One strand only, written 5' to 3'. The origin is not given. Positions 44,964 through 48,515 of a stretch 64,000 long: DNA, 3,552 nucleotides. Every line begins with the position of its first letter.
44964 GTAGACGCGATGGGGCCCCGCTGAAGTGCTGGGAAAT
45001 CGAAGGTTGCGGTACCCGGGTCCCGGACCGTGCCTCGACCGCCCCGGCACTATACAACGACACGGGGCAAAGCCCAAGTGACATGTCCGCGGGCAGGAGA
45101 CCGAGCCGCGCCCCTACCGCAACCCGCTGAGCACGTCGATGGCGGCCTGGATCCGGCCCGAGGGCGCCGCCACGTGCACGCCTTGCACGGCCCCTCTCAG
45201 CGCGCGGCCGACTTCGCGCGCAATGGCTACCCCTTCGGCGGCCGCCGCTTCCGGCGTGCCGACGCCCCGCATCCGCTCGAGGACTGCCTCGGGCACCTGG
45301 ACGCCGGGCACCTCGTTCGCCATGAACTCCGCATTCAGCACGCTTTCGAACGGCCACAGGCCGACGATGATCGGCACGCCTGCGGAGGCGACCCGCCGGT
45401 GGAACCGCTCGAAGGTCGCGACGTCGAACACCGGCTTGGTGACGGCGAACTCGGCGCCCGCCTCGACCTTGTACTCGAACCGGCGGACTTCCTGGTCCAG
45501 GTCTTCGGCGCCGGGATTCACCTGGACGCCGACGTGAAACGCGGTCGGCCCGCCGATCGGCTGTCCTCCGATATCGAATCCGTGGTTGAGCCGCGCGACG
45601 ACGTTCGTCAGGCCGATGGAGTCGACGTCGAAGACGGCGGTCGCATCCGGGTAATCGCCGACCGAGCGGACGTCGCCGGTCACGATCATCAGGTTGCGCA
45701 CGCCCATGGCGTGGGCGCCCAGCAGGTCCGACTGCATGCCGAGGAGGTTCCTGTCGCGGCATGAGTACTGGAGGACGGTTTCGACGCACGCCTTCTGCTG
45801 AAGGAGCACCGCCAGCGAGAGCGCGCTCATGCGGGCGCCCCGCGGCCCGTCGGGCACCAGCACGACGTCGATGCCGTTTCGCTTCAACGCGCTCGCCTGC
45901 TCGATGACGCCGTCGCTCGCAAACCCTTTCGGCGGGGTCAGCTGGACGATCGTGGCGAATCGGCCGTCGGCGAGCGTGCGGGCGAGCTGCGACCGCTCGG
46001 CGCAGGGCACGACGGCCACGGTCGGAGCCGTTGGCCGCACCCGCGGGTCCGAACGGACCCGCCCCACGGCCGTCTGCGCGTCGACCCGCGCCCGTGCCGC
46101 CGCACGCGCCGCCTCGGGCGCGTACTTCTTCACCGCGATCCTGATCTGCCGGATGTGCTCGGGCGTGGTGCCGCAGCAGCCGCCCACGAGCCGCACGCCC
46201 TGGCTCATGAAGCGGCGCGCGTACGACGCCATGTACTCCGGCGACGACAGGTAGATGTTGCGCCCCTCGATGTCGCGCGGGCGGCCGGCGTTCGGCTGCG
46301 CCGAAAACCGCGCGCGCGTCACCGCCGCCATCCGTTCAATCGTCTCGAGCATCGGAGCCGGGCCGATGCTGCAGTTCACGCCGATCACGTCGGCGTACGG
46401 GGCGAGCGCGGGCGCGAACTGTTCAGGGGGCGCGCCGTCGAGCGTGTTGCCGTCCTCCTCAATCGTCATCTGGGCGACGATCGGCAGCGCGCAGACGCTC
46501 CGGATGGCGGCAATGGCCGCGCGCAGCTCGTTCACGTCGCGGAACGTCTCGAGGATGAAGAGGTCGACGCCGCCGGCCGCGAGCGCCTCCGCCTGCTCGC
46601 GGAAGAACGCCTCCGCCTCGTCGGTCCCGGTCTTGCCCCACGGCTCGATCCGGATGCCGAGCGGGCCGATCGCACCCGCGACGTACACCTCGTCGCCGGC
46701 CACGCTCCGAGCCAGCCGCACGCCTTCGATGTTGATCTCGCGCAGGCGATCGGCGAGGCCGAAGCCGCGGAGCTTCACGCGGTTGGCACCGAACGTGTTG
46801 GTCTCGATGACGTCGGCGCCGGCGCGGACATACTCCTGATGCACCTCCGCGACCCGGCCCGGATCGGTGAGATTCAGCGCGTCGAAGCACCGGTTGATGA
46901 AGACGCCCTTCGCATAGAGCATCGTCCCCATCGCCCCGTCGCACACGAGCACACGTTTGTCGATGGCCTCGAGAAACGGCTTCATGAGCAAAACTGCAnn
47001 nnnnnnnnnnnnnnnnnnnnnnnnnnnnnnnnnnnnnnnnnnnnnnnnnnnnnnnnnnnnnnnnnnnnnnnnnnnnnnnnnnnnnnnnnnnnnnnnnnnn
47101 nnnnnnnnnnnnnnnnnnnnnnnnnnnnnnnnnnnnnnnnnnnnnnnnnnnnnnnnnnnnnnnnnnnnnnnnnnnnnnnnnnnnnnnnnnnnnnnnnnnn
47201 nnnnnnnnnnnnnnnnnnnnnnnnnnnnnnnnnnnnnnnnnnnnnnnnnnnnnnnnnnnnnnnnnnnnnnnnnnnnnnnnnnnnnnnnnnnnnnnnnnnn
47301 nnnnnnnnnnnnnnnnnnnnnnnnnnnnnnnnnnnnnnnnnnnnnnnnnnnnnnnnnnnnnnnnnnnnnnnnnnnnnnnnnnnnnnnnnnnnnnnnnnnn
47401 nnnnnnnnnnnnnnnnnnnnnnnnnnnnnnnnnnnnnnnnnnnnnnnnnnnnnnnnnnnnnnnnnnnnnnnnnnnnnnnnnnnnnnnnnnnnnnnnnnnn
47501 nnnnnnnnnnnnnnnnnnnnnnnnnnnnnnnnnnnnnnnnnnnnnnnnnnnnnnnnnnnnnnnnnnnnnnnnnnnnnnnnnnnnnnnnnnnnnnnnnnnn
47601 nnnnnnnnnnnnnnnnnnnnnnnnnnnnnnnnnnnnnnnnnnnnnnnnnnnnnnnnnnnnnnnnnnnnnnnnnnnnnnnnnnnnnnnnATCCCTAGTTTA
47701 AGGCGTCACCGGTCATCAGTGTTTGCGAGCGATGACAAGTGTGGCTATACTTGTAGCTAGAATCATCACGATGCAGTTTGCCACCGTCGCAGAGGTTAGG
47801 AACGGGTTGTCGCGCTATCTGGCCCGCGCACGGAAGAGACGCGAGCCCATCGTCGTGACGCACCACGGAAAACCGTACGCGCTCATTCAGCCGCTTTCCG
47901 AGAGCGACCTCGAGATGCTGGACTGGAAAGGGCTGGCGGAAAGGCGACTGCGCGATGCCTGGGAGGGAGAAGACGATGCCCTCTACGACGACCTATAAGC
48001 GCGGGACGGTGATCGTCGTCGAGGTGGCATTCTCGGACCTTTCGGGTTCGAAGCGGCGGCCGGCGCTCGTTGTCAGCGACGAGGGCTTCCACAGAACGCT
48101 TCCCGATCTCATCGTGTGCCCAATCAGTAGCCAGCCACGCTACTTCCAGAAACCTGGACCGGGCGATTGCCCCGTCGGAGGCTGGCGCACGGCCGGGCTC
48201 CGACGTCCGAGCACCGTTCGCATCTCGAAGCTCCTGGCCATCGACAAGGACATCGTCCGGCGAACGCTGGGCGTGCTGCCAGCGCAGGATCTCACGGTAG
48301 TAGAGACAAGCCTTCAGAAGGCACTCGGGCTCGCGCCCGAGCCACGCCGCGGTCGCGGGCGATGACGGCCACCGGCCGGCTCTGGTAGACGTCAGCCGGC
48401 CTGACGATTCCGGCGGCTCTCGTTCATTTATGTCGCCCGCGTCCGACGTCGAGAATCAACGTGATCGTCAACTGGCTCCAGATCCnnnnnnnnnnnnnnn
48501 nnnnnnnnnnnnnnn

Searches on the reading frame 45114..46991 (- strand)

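Call 8: search_protein_families(library=pfam, proteins=[window:45114-46991:-])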
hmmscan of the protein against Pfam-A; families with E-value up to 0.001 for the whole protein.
window:45114-46991:- (625 aa): 2 families
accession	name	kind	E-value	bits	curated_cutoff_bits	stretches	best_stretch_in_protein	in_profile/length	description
PF02574.22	S-methyl_trans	-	5.4e-73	246.8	22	1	15-286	1-282/283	Homocysteine S-methyltransferase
PF02219.23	MTHFR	-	7.3e-30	104.7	24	1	338-607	4-270/287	Methylenetetrahydrofolate reductase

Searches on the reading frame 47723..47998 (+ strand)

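Call 43: search_protein_families(library=ncbifam, proteins=[window:47723-47998:+], max_evalue=0.00001)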
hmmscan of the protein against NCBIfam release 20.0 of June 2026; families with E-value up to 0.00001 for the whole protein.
window:47723-47998:+ (91 aa): 1 family
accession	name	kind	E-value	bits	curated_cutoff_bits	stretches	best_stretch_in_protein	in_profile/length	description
TIGR01552.1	phd_fam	subfamily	5.2e-08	32.1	20.8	1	21-62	3-43/53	type II toxin-antitoxin system prevent-host-death family antitoxin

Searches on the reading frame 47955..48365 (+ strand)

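Call 8: search_protein_families(library=pfam, proteins=[window:47955-48365:+])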
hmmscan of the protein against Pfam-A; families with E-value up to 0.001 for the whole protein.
window:47955-48365:+ (136 aa): 1 family
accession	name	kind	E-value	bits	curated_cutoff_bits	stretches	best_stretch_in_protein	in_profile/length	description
PF02452.23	PemK_toxin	-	7.1e-17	62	23.1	1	16-123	2-108/109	PemK-like, MazF-like toxin of type II toxin-antitoxin system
